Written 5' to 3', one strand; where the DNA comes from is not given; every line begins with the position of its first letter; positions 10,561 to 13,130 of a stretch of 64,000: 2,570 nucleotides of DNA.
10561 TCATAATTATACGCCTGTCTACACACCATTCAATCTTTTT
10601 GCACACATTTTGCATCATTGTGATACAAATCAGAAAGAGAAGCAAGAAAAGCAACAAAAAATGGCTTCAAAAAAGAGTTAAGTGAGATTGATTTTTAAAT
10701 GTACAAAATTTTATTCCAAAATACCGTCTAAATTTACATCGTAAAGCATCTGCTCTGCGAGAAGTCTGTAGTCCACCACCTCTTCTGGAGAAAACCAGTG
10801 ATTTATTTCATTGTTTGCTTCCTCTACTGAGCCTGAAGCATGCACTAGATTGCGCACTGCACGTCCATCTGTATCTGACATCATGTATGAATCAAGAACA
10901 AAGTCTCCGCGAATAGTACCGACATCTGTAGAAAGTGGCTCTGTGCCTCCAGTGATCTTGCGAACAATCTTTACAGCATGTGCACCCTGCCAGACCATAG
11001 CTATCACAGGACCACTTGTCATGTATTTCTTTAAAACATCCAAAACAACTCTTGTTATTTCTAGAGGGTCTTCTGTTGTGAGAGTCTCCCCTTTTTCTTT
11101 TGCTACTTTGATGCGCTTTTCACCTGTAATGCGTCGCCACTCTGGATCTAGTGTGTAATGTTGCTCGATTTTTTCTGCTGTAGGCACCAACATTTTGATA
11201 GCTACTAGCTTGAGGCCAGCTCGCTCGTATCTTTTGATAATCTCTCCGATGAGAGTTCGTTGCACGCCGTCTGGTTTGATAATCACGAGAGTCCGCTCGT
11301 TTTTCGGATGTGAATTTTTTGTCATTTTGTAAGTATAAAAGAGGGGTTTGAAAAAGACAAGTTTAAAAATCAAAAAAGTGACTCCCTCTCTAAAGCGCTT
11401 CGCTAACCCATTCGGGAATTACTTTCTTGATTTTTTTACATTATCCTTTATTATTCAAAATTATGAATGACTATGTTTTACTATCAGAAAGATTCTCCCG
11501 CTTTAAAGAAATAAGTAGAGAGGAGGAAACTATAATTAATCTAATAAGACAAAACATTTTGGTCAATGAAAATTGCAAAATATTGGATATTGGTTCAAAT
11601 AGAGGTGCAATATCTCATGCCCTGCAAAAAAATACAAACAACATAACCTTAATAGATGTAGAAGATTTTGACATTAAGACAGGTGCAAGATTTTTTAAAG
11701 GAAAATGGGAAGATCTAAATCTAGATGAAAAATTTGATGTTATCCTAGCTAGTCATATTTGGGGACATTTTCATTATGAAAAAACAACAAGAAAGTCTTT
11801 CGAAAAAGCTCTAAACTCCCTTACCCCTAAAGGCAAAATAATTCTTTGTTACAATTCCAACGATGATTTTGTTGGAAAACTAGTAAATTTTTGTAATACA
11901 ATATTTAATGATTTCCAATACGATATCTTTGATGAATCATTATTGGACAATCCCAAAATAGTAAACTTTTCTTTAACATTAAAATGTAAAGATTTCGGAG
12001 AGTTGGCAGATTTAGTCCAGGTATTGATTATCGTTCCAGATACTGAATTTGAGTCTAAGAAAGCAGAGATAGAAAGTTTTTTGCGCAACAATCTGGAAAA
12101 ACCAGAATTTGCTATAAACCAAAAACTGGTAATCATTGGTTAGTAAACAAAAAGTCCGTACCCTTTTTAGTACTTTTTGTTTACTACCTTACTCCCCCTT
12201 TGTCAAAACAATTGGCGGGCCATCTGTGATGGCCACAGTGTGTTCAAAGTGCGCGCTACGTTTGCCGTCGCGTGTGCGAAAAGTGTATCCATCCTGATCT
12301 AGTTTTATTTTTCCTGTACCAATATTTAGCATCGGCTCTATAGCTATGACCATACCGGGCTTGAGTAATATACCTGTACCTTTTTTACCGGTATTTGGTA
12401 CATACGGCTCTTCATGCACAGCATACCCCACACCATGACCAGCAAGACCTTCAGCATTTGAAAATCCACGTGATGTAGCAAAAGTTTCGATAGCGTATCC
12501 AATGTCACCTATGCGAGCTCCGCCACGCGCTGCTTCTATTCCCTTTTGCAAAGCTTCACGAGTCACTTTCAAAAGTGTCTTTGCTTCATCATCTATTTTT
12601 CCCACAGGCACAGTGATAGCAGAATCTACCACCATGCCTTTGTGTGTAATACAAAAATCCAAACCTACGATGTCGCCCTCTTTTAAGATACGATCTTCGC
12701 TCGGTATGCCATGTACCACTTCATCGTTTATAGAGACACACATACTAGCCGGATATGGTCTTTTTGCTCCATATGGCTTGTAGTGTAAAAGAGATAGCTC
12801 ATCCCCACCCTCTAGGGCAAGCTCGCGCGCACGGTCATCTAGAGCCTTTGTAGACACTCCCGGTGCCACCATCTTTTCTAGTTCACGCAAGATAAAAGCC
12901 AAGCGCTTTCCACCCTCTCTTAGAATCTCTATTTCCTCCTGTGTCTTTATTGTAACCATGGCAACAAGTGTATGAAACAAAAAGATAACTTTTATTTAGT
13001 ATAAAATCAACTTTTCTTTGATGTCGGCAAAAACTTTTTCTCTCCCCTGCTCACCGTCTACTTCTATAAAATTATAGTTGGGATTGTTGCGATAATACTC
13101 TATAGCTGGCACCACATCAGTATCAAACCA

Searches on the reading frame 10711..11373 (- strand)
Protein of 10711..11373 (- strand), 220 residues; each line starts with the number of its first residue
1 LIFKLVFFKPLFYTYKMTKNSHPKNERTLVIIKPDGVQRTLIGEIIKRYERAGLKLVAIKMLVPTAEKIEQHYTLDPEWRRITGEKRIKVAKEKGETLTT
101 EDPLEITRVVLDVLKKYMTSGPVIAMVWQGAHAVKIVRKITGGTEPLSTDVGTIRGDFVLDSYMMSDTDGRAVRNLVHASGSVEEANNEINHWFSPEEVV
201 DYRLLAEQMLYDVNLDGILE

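Call 56: search_protein_families(library=pfam, proteins=[window:10711-11373:-], max_evalue=0.0001)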
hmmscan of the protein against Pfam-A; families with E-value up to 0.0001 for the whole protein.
window:10711-11373:- (220 aa): 1 family
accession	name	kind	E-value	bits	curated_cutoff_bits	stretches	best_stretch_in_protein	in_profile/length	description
PF00334.24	NDK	-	5.7e-40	136.8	27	2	110-199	56-135/135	Nucleoside diphosphate kinase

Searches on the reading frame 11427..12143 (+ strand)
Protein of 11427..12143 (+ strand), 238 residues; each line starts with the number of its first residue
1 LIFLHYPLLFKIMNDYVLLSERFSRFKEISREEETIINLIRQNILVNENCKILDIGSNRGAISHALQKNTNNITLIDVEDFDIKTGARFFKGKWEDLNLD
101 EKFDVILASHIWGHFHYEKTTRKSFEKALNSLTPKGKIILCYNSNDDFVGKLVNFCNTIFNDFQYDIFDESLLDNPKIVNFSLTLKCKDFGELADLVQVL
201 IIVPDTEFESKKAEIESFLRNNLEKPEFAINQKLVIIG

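Call 56: search_protein_families(library=pfam, proteins=[window:11427-12143:+], max_evalue=0.0001)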
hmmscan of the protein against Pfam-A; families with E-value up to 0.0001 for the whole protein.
window:11427-12143:+ (238 aa): 5 families
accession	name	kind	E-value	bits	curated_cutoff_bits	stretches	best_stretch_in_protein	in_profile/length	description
PF13847.12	Methyltransf_31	-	3.2e-07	30.6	27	1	48-150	3-120/145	Methyltransferase domain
PF13489.12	Methyltransf_23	-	3e-06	27.5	27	1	47-148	21-124/164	Methyltransferase domain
PF08241.18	Methyltransf_11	-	1.2e-05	26.3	21.2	1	53-140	1-95/95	Methyltransferase domain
PF08242.18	Methyltransf_12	-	1.9e-05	25.7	30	1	53-138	1-98/98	Methyltransferase domain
PF13649.12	Methyltransf_25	-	5.1e-05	24.3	27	0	52-136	1-97/97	Methyltransferase domain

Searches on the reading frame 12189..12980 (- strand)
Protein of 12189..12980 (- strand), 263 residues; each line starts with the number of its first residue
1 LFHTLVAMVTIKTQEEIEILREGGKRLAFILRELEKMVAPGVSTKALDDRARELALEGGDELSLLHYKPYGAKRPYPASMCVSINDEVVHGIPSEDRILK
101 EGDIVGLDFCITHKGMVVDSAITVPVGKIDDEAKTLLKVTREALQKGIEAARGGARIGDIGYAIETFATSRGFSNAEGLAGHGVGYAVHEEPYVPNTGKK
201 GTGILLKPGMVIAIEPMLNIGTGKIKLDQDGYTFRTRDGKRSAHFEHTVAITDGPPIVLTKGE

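Call 56: search_protein_families(library=pfam, proteins=[window:12189-12980:-], max_evalue=0.0001)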
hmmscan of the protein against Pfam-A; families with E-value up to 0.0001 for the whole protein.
window:12189-12980:- (263 aa): 1 family
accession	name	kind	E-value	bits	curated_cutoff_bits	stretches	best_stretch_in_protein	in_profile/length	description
PF00557.29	Peptidase_M24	-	6.1e-45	154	23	1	19-253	2-208/208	Metallopeptidase family M24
